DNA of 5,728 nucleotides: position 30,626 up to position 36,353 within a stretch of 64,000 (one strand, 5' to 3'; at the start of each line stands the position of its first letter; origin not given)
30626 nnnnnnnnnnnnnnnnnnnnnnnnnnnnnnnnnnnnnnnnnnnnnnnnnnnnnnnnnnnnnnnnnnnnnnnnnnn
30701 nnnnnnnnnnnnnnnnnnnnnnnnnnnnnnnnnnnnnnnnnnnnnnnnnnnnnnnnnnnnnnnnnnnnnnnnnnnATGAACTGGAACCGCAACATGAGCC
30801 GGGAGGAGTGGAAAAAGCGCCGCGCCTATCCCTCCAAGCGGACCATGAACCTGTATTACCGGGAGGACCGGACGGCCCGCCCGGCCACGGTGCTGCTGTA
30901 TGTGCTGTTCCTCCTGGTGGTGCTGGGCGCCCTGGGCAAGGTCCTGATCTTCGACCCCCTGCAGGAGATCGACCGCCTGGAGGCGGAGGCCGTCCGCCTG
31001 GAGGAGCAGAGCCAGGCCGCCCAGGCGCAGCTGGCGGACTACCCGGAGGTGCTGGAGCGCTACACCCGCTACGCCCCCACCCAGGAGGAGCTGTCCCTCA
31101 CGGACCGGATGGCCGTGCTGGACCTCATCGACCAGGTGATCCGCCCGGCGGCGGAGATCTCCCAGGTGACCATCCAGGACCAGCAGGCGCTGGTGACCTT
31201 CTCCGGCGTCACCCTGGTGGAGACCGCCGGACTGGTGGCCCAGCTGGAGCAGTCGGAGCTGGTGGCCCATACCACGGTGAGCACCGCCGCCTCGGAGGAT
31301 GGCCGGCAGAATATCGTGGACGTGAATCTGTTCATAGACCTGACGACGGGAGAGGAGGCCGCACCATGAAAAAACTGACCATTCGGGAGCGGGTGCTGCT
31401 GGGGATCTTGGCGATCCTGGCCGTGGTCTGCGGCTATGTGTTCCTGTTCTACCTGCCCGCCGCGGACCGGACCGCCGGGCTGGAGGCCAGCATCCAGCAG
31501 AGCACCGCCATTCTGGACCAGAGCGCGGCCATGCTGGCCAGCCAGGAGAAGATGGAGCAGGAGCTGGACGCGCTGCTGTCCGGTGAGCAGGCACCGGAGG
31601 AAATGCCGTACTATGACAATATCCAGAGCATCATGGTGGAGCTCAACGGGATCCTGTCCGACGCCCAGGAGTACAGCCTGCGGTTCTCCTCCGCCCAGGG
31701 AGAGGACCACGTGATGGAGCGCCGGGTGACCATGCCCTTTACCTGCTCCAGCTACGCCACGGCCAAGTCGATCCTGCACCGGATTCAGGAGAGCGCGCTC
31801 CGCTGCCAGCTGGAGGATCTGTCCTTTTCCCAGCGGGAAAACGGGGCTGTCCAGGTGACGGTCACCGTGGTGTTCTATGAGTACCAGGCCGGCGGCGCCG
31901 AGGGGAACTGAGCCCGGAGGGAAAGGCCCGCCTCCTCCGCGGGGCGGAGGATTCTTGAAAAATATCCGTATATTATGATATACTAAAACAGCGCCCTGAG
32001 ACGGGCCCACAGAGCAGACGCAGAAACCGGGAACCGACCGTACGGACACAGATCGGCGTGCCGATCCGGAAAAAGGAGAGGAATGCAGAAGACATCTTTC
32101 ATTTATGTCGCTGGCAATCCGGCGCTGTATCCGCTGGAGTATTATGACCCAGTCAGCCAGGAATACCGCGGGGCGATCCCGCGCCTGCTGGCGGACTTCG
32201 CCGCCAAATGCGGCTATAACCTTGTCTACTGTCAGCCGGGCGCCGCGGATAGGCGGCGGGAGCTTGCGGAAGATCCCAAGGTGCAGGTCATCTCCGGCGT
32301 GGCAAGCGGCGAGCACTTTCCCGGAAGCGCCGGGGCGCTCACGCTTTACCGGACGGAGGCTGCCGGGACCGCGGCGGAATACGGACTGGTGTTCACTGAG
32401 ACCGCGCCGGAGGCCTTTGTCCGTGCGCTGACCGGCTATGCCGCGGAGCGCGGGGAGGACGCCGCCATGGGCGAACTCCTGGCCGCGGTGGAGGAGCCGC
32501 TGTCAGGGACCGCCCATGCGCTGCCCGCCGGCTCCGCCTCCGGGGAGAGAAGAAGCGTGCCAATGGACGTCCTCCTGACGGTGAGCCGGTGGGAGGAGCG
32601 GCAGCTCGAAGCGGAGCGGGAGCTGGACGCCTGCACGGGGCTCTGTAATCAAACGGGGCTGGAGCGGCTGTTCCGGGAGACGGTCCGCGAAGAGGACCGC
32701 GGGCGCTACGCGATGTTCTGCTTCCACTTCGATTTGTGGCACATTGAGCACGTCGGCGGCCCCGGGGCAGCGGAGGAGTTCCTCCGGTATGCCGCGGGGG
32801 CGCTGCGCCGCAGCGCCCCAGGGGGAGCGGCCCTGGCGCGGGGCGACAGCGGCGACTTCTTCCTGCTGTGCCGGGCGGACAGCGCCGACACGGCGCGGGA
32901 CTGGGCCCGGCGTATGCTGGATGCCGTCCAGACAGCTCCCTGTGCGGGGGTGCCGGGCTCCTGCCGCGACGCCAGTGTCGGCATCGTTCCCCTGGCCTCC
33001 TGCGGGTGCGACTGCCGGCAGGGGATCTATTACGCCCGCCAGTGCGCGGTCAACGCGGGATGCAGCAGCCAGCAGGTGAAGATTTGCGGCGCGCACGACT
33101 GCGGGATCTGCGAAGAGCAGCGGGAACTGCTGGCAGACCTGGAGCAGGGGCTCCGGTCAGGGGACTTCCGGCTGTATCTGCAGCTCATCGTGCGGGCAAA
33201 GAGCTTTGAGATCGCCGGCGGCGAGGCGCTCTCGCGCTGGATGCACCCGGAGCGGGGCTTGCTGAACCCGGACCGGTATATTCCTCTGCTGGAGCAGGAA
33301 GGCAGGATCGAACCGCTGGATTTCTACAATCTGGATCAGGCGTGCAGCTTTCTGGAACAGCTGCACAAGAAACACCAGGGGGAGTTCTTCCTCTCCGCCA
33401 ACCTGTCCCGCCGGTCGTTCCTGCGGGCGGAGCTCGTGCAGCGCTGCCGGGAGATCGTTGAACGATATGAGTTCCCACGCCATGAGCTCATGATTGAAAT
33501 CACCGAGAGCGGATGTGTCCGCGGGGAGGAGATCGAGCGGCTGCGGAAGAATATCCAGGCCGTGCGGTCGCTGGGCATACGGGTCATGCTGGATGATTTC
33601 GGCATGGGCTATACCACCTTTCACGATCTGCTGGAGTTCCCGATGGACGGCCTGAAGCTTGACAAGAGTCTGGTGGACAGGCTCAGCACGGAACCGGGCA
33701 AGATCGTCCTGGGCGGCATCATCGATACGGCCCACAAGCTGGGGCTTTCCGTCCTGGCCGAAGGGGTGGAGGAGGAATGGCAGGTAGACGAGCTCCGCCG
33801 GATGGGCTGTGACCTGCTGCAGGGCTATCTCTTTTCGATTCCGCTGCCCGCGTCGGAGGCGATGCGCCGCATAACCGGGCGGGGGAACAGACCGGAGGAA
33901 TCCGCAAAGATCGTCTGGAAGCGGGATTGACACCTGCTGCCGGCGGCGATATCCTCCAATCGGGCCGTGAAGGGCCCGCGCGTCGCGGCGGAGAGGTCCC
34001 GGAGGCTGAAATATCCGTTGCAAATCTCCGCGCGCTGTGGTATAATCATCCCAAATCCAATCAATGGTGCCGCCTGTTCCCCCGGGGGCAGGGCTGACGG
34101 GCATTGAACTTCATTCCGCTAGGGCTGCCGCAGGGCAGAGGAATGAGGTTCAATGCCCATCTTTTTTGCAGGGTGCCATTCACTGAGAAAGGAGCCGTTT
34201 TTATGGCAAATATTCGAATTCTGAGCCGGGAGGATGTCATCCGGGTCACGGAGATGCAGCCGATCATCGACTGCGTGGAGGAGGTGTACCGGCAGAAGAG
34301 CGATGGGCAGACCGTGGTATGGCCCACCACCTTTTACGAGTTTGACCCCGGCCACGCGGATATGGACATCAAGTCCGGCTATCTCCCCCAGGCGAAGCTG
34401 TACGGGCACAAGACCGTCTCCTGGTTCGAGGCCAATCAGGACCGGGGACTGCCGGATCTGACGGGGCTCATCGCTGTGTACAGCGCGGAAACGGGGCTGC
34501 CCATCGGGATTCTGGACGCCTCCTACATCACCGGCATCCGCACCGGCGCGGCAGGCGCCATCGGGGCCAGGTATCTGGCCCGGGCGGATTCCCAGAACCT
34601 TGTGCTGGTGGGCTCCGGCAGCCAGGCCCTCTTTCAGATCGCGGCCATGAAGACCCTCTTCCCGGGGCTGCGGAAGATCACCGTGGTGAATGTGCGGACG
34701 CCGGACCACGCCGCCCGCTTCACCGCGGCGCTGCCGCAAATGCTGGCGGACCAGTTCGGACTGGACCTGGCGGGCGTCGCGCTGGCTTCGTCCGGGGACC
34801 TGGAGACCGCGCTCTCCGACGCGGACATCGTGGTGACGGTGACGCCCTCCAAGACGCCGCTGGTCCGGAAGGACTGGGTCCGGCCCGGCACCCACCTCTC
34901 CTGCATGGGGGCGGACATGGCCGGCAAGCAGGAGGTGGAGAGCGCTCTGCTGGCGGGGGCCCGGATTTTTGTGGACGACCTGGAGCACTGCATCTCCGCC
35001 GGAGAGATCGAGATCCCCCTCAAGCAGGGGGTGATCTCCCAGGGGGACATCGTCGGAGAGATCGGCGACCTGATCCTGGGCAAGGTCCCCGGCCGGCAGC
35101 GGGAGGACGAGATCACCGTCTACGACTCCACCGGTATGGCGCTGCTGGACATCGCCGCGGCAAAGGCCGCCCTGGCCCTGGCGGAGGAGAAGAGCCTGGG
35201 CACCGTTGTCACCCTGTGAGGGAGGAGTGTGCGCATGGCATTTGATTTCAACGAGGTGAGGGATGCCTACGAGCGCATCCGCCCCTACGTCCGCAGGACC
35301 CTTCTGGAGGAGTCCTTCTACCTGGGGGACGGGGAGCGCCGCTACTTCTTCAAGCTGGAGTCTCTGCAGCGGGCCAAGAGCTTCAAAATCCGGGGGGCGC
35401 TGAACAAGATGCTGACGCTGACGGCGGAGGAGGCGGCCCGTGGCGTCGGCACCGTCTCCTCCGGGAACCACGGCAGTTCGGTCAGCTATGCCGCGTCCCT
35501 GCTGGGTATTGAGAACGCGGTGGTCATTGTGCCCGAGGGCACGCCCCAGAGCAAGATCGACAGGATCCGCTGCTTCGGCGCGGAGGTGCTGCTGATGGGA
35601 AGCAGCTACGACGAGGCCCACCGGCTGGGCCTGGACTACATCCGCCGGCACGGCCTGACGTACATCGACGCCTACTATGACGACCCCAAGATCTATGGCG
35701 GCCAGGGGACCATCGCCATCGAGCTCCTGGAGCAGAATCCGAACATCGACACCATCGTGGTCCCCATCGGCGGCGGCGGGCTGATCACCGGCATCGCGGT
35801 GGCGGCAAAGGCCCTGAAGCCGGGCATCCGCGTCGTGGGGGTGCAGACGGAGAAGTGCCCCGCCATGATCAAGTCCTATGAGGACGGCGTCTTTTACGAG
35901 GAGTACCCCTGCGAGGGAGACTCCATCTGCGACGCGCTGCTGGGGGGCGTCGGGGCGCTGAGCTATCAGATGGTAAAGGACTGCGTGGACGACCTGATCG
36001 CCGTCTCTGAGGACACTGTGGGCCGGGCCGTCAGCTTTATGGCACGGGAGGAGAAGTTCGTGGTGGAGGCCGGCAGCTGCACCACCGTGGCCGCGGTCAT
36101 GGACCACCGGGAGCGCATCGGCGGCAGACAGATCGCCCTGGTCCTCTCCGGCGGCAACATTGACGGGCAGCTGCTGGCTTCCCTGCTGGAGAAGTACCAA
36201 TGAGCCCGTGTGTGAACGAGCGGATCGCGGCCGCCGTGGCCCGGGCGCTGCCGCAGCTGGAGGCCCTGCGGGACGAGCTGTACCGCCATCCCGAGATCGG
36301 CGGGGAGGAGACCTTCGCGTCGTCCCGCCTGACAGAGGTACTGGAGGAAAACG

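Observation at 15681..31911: Complete retractile type IVa pilus locus whose first minor pilin is a ~2,100-aa giant adhesin-like protein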

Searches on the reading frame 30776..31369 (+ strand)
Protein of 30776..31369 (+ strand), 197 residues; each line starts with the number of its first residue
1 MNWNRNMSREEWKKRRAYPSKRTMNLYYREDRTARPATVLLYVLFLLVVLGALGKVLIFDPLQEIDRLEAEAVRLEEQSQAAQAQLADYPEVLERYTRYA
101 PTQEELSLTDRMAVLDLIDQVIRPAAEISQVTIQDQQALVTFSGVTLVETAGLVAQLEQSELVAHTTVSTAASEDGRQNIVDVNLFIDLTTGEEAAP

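Call 10: search_protein_families(library=pfam, max_evalue=0.01, proteins=[window:30776-31369:+])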
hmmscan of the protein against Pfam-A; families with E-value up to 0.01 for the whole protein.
window:30776-31369:+ (197 aa): 1 family
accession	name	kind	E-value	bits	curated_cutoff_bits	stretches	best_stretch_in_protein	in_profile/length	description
PF04977.20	DivIC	-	0.0077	16.5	28.9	0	40-98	1-62/80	Septum formation initiator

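Call 78: search_protein_families(library=pfam, max_evalue=1, proteins=[window:30776-31369:+])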
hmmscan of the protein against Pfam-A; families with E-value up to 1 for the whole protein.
window:30776-31369:+ (197 aa): 3 families
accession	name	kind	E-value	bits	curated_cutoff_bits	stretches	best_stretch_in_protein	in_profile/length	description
PF04977.20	DivIC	-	0.0077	16.5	28.9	1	40-98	1-62/80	Septum formation initiator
PF16326.10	ABC_tran_CTD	-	0.047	14.4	32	1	63-107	8-51/69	ABC transporter C-terminal domain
PF03929.21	PepSY_TM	-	0.11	12.7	28.8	1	41-119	9-55/295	PepSY-associated TM region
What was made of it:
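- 30776..31369 (+): PilN-like bitopic protein. Assigned by position and synteny. No significant Pfam hit (calls 10, 78).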

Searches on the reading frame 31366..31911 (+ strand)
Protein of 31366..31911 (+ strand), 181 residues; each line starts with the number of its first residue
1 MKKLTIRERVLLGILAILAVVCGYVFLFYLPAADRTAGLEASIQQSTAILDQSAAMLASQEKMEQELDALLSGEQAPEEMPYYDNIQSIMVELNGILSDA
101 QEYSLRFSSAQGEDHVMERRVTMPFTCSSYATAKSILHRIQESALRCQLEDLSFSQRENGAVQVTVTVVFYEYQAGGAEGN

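Call 10: search_protein_families(library=pfam, max_evalue=0.01, proteins=[window:31366-31911:+])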
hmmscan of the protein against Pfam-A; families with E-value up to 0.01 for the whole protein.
window:31366-31911:+ (181 aa): 1 family
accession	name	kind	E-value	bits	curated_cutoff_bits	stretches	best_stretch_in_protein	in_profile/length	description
PF04612.17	T2SSM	-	1.3e-05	25.9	27.8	1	4-64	11-71/160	Type II secretion system (T2SS), protein M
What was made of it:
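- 31366..31911 (+): PilO-like protein. T2SSM 25.9 bits, just under the cut-off of 27.8 (call 10).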

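Call 78: search_protein_families(library=pfam, max_evalue=1, proteins=[window:31366-31911:+])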
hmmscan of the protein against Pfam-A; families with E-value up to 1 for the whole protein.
window:31366-31911:+ (181 aa): 3 families
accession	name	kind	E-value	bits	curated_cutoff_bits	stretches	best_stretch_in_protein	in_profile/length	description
PF04612.17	T2SSM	-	1.3e-05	25.9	27.8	1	4-64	11-71/160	Type II secretion system (T2SS), protein M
PF19667.4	DUF6170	-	0.085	13.3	27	1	2-28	30-56/100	Family of unknown function (DUF6170)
PF23923.1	DUF7262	-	0.093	13.6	27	1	11-64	13-65/132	Family of unknown function (DUF7262)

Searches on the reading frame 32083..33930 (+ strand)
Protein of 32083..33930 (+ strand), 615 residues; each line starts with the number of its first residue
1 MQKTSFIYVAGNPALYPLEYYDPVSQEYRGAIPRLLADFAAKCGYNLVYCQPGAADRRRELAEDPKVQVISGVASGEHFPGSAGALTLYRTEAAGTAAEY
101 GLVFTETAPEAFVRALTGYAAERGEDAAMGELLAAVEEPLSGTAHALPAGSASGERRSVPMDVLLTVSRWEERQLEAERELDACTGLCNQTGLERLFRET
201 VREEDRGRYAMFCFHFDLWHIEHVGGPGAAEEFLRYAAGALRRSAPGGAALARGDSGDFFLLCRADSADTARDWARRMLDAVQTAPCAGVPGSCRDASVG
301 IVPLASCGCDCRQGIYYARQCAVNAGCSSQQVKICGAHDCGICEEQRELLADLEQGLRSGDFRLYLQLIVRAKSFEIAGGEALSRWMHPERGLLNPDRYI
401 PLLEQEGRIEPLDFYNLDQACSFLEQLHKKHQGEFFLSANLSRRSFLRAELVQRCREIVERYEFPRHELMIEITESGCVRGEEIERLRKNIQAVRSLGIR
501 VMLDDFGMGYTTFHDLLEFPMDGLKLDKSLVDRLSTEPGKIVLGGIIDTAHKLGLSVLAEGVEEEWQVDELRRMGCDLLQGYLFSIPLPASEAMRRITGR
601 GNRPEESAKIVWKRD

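Call 10: search_protein_families(library=pfam, max_evalue=0.01, proteins=[window:32083-33930:+])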
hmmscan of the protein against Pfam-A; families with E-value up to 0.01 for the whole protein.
window:32083-33930:+ (615 aa): 3 families
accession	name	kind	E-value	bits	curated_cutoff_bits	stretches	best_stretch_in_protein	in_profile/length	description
PF00563.25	EAL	-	1.7e-61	208.1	31.3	1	352-586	3-235/236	EAL domain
PF00990.26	GGDEF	-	0.00015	22.1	23.8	1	181-311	3-140/161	Diguanylate cyclase, GGDEF domain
PF17853.6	GGDEF_2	-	0.0014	19.3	24.5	1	207-295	21-98/116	GGDEF-like domain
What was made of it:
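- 32083..33930 (+): EAL protein with a degenerate GGDEF domain, directly downstream. A possible c-di-GMP input to PilB. EAL 208 bits and GGDEF 22.1 bits (call 10).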

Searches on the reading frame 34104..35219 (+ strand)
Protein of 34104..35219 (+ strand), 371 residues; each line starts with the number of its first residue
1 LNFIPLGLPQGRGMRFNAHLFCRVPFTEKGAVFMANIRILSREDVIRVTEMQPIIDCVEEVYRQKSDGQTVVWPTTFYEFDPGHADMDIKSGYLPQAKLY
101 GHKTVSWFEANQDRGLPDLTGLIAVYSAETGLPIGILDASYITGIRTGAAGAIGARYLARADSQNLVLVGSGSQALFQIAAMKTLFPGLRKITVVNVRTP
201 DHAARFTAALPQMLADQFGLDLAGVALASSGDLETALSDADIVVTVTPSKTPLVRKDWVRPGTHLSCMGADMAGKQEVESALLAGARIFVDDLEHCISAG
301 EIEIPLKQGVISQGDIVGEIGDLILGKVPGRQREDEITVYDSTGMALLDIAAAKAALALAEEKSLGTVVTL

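Call 69: search_protein_families(library=pfam, max_evalue=0.00001, proteins=[window:34104-35219:+])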
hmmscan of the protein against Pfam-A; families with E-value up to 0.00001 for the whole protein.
window:34104-35219:+ (371 aa): 2 families
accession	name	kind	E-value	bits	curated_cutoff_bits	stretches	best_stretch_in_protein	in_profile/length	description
PF02423.21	OCD_Mu_crystall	-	4e-68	230.1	24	1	39-355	5-305/314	Ornithine cyclodeaminase/mu-crystallin family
PF01488.26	Shikimate_DH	-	3.8e-07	30.7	24.3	1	159-295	8-137/138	Shikimate / quinate 5-dehydrogenase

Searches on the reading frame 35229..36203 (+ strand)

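Call 69: search_protein_families(library=pfam, max_evalue=0.00001, proteins=[window:35229-36203:+])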
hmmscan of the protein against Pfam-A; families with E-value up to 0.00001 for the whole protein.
window:35229-36203:+ (324 aa): 1 family
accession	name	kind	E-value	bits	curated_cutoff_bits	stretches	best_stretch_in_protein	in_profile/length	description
PF00291.31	PALP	-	1e-67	229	35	1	18-308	2-295/295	Pyridoxal-phosphate dependent enzyme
